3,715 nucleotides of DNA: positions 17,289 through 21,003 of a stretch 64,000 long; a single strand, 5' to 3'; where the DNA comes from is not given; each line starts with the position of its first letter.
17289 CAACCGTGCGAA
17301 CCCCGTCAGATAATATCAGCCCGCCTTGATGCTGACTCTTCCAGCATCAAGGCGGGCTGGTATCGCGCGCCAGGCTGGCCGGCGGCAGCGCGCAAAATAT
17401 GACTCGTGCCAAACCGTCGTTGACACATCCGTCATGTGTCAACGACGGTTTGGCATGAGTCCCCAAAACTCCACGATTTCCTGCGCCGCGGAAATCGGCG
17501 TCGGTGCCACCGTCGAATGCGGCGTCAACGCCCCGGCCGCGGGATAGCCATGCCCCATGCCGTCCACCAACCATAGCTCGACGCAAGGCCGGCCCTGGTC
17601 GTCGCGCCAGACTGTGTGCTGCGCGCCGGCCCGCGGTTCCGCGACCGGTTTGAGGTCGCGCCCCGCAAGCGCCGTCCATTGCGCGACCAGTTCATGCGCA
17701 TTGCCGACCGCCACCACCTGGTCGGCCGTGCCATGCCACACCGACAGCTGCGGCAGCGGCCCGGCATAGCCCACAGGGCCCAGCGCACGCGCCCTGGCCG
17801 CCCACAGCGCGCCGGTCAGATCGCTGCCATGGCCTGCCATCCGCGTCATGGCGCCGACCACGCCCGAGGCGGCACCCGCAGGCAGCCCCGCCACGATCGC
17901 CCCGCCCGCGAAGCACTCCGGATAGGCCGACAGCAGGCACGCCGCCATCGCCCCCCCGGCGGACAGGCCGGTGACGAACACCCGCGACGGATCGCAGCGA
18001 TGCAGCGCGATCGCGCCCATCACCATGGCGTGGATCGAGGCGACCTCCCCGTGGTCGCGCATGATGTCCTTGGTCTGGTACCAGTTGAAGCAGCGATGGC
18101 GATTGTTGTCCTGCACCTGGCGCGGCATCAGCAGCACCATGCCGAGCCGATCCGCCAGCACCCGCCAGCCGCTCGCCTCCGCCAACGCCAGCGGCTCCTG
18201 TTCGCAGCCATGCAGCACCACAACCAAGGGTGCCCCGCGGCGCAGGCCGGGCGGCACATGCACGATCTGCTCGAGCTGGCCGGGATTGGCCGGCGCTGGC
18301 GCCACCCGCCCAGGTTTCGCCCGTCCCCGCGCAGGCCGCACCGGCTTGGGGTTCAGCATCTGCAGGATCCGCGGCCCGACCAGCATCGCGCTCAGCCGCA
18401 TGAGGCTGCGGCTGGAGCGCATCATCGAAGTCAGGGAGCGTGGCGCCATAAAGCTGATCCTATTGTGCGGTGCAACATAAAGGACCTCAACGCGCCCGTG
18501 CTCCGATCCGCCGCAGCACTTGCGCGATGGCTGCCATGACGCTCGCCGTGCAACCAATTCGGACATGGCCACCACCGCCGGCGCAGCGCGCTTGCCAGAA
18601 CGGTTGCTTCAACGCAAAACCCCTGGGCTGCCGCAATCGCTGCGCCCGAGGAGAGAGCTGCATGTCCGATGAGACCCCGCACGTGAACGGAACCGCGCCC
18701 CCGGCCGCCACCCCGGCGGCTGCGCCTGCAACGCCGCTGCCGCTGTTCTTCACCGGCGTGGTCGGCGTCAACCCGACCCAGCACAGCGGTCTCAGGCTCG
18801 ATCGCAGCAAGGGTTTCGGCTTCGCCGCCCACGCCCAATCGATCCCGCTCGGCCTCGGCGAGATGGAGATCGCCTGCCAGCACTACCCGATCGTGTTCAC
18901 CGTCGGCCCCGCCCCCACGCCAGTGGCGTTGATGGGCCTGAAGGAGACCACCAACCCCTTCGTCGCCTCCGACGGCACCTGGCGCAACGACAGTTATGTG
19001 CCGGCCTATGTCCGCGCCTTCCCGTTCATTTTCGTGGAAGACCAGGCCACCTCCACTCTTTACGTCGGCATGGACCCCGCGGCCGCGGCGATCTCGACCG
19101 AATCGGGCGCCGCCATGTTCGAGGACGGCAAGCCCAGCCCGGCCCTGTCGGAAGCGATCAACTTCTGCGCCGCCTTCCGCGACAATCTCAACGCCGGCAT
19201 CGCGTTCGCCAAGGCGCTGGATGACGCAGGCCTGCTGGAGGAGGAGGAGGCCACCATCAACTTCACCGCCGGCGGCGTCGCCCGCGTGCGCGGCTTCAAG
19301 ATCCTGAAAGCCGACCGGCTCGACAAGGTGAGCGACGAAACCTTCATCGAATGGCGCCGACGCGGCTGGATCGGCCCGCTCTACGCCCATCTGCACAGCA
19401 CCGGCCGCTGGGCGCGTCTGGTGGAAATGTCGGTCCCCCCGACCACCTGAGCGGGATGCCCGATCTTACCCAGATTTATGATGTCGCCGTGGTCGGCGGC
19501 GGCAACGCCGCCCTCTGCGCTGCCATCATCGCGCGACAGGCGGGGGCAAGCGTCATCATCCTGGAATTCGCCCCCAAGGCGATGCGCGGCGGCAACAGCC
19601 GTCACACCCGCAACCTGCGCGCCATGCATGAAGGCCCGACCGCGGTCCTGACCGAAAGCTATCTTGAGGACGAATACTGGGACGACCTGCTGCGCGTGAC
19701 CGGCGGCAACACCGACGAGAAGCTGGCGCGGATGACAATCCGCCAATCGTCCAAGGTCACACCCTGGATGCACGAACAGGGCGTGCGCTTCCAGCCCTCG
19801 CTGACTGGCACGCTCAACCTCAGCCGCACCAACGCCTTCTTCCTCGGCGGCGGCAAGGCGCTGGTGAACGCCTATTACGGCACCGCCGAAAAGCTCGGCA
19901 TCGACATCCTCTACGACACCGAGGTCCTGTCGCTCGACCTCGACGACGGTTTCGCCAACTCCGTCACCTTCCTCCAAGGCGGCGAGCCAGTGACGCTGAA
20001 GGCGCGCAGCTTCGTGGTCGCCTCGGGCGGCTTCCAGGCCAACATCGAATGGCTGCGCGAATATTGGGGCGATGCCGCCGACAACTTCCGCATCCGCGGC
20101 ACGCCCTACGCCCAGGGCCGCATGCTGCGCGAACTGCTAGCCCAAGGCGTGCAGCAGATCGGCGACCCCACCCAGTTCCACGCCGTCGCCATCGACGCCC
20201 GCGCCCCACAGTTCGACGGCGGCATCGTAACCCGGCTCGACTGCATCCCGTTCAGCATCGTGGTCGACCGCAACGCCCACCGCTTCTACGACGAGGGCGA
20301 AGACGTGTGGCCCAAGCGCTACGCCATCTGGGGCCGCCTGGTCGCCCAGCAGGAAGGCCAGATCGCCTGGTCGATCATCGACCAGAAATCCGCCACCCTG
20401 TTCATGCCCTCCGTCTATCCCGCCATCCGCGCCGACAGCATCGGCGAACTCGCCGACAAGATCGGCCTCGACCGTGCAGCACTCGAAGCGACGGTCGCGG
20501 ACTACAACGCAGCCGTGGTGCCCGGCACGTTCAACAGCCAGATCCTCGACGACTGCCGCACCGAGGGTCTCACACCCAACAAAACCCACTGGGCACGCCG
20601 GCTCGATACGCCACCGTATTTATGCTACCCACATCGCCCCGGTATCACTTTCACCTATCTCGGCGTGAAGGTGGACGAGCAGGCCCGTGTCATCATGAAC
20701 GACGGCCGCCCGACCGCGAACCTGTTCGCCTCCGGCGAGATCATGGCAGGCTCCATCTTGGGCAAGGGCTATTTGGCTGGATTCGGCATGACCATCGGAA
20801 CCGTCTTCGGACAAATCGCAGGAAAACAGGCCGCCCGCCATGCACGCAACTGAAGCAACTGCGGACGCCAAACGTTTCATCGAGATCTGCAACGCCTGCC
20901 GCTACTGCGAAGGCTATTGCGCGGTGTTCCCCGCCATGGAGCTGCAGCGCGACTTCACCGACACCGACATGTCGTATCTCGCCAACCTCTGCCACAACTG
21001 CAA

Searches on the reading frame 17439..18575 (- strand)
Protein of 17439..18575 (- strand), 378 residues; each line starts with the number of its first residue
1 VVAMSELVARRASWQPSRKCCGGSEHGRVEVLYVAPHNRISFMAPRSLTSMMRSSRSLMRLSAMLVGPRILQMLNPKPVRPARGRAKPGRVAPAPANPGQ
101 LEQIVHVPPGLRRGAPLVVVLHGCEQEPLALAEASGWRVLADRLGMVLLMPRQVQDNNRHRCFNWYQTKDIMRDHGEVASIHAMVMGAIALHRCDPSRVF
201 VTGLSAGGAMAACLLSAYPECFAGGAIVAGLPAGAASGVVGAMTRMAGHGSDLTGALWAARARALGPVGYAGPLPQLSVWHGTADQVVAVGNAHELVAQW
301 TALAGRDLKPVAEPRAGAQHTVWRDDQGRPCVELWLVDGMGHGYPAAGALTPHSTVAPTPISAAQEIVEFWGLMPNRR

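Call 78: search_protein_families(library=pfam, proteins=[window:17439-18575:-], max_evalue=0.001)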
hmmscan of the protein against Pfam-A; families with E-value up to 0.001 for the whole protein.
window:17439-18575:- (378 aa): 2 families
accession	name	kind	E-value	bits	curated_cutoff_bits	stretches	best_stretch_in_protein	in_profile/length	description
PF10503.15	Esterase_PHB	-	2.3e-30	105.9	23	1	105-305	5-200/219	Esterase PHB depolymerase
PF00326.27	Peptidase_S9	-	5.9e-07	29.6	22.6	1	165-305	32-174/213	Prolyl oligopeptidase family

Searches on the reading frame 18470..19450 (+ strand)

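Call 78: search_protein_families(library=pfam, proteins=[window:18470-19450:+], max_evalue=0.001)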
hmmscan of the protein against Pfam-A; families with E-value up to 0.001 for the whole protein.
window:18470-19450:+ (326 aa): 1 family
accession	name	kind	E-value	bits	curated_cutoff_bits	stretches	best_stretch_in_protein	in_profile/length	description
PF07277.16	SapC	-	7.2e-56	189.7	28.9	1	101-317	2-220/220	SapC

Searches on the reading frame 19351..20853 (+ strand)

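Call 78: search_protein_families(library=pfam, proteins=[window:19351-20853:+], max_evalue=0.001)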
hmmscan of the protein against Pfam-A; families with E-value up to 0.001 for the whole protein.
window:19351-20853:+ (500 aa): 8 families
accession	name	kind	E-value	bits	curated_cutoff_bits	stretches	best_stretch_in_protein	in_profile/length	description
PF00890.30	FAD_binding_2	-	7.7e-35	121.3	20.4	1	44-469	1-403/414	FAD binding domain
PF12831.13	FAD_oxidored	-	1.3e-10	41.6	27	1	44-226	1-145/416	FAD dependent oxidoreductase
PF01266.30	DAO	-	2.3e-09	37.7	27.9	1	44-228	1-205/353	FAD dependent oxidoreductase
PF03486.20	HI0933_like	-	2.3e-09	37.5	50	1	44-492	2-243/244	HI0933-like protein Rossmann domain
PF07992.20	Pyr_redox_2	-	4.2e-07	30.1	26.1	1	44-93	144-193/291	Pyridine nucleotide-disulphide oxidoreductase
PF00070.33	Pyr_redox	-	0.00018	22.4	22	0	45-80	2-37/82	Pyridine nucleotide-disulphide oxidoreductase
PF01494.25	FAD_binding_3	-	0.00023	20.9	22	1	43-229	2-160/349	FAD binding domain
PF01262.27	AlaDh_PNT_C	-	0.00038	20.4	23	0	44-84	30-71/214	Alanine dehydrogenase/PNT, C-terminal domain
